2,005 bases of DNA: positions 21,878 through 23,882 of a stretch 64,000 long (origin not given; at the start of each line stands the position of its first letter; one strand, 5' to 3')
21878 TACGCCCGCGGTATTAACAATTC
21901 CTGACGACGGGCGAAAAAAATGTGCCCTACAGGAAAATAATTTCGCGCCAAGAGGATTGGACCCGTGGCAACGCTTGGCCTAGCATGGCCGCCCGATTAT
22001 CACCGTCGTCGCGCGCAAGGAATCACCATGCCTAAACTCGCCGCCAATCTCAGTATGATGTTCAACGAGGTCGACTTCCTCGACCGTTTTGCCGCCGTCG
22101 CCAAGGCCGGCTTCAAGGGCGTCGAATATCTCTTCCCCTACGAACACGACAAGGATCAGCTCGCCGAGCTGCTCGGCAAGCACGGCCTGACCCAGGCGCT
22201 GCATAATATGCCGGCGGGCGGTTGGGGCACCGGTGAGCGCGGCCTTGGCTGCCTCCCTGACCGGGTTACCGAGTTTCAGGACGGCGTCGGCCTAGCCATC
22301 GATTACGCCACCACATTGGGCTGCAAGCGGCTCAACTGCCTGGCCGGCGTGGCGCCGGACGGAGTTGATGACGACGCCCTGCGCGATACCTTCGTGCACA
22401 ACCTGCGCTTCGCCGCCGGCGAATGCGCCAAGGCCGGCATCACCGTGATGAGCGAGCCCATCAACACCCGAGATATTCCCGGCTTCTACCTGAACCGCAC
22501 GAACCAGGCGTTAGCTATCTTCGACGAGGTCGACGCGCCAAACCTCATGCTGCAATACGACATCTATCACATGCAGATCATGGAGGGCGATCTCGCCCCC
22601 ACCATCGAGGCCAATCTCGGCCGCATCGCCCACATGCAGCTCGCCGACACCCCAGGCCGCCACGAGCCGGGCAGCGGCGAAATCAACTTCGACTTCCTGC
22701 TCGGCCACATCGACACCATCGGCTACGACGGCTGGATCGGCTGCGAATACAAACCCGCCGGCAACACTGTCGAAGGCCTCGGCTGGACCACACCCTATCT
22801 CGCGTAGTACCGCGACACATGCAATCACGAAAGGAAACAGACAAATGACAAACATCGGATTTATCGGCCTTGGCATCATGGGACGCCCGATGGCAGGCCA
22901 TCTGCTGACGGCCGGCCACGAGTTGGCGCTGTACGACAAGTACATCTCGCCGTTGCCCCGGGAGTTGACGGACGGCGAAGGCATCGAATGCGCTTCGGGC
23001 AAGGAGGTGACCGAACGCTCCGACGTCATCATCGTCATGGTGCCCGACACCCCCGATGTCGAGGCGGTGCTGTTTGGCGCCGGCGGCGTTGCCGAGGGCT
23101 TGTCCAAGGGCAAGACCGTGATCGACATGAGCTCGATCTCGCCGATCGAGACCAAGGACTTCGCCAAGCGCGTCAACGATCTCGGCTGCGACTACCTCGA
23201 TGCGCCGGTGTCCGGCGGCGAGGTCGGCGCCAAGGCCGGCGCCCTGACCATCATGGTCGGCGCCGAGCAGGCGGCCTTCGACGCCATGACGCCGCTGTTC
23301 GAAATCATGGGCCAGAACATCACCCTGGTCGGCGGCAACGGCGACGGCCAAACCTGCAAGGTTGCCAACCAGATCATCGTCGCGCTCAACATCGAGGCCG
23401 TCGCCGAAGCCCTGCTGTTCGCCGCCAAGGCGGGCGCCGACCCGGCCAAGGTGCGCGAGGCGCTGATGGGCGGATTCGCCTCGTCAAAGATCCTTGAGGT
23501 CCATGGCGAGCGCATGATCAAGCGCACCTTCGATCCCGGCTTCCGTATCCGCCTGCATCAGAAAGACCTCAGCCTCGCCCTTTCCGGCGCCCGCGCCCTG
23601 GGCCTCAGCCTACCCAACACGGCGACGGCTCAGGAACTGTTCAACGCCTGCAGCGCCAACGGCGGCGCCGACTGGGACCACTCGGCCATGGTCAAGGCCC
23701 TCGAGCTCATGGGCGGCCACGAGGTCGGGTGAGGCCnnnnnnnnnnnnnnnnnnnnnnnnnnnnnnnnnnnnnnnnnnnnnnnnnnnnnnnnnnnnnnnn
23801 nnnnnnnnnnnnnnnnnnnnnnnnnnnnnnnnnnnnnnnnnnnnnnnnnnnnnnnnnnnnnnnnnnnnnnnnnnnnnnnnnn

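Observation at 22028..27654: Compact five-gene module coupling a BKACE beta-keto-acid cleavage enzyme with a trimethylamine-dehydrogenase-family flavoprotein, an MBL-fold hydrolase and a Hyi/beta-hydroxyacid-dehydrogenase pair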

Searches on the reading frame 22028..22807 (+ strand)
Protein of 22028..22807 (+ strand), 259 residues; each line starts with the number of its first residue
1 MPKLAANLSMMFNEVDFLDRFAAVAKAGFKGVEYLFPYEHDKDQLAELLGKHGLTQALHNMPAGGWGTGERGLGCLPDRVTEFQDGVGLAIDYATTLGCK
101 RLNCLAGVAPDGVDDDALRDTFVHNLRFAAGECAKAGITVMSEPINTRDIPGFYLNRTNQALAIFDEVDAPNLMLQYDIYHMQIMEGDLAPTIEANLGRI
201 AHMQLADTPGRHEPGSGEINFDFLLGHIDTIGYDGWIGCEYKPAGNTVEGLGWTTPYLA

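Call 5: search_protein_families(library=pfam, proteins=[window:22028-22807:+])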
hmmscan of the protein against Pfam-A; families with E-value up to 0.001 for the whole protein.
window:22028-22807:+ (259 aa): 1 family
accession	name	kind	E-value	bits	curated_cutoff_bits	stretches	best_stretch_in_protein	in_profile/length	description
PF01261.30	AP_endonuc_2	-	6.1e-50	170.7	31.1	1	21-254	1-246/249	Xylose isomerase-like TIM barrel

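Call 6: search_protein_families(library=ncbifam, proteins=[window:22028-22807:+])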
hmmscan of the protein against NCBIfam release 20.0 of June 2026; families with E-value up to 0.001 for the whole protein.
window:22028-22807:+ (259 aa): 8 families
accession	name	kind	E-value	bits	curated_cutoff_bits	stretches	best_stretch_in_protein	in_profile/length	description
NF043033.1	OxoTetrIsom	equivalog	3.7e-112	374.1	325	1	1-254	1-250/251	2-oxo-tetronate isomerase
TIGR03234.1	OH-pyruv-isom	equivalog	1.2e-107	359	353.45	1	2-254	1-253/254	hydroxypyruvate isomerase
NF007444.0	PRK09997.1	equivalog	3.9e-94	314.9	465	1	2-257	2-257/258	hydroxypyruvate isomerase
NF007441.0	PRK09989.1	equivalog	7.5e-75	252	412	1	1-254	1-254/258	HPr family phosphocarrier protein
NF041099.2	keto_glucon_epim_IolO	equivalog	4.5e-20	72.1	300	1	88-246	96-251/269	5-keto-L-gluconate epimerase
NF051856.1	PsicseEpim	equivalog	1.1e-10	41.8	300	1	114-240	121-244/287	D-psicose 3-epimerase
TIGR04379.1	myo_inos_iolE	equivalog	3.6e-07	30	290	0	22-207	30-211/290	myo-inosose-2 dehydratase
NF042435.1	DhshikDhtase_QuiC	equivalog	1.3e-05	23.9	1200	1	20-209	17-196/635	3-dehydroshikimate dehydratase QuiC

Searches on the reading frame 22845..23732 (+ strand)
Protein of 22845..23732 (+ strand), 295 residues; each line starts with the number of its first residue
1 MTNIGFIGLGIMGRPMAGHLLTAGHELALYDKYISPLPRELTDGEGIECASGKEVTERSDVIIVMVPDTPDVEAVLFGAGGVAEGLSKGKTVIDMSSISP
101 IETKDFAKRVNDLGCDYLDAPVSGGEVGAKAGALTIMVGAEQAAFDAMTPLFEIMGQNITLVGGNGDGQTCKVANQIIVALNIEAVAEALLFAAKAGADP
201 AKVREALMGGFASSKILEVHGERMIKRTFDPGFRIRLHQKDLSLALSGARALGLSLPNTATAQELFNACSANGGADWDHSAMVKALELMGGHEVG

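Call 5: search_protein_families(library=pfam, proteins=[window:22845-23732:+])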
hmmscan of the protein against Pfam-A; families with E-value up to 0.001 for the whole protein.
window:22845-23732:+ (295 aa): 4 families
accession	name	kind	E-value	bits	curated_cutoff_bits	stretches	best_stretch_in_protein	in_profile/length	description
PF03446.21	NAD_binding_2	-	1.2e-48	165.5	21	1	3-163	1-161/161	NAD binding domain of 6-phosphogluconate dehydrogenase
PF14833.11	NAD_binding_11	-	1e-42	145.7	30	1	166-286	1-122/122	NAD-binding of NADP-dependent 3-hydroxyisobutyrate dehydrogenase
PF03807.23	F420_oxidored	-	1.6e-06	29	21.6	1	4-96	2-92/94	NADP oxidoreductase coenzyme F420-dependent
PF02826.25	2-Hacid_dh_C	-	2.2e-06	27.6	25.1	1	3-74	38-107/178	D-isomer specific 2-hydroxyacid dehydrogenase, NAD binding domain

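Call 6: search_protein_families(library=ncbifam, proteins=[window:22845-23732:+])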
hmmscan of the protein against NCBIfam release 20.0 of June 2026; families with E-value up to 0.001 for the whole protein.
window:22845-23732:+ (295 aa): 11 families
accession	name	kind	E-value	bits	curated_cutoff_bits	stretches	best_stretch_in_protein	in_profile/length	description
NF011633.0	PRK15059.1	equivalog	7.3e-139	461.9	451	1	4-294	3-291/292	2-hydroxy-3-oxopropionate reductase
TIGR01505.1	tartro_sem_red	equivalog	2e-122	408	340.75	1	4-294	2-291/291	2-hydroxy-3-oxopropionate reductase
NF008592.0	PRK11559.1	equivalog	8.5e-89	297.7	397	1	2-294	3-294/296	2-hydroxy-3-oxopropionate reductase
TIGR01692.1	HIBADH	equivalog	9.4e-56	189.3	291.6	1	6-285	1-286/288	3-hydroxyisobutyrate dehydrogenase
NF043037.1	ThreonDh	equivalog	7.6e-51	173.3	350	1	3-287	4-288/297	L-threonate dehydrogenase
NF012005.0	PRK15461.1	equivalog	7.2e-46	156.7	348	1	1-291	1-291/298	sulfolactaldehyde 3-reductase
NF007161.0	PRK09599.1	subfamily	4.2e-18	65.6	271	1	3-190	2-191/302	NADP-dependent phosphogluconate dehydrogenase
TIGR00872.1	gnd_rel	equivalog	1.2e-17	64.1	297.2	1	3-192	2-191/299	phosphogluconate dehydrogenase (NAD(+)-dependent, decarboxylating)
NF006765.0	PRK09287.1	equivalog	6.9e-13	48.3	413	1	2-171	4-182/476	NADP-dependent phosphogluconate dehydrogenase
TIGR00873.1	gnd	equivalog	3.8e-11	42.5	426.7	1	3-190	1-197/467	decarboxylating NADP(+)-dependent phosphogluconate dehydrogenase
TIGR03026.1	NDP-sugDHase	subfamily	5.3e-05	22.1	189.8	0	53-207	71-243/413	nucleotide sugar dehydrogenase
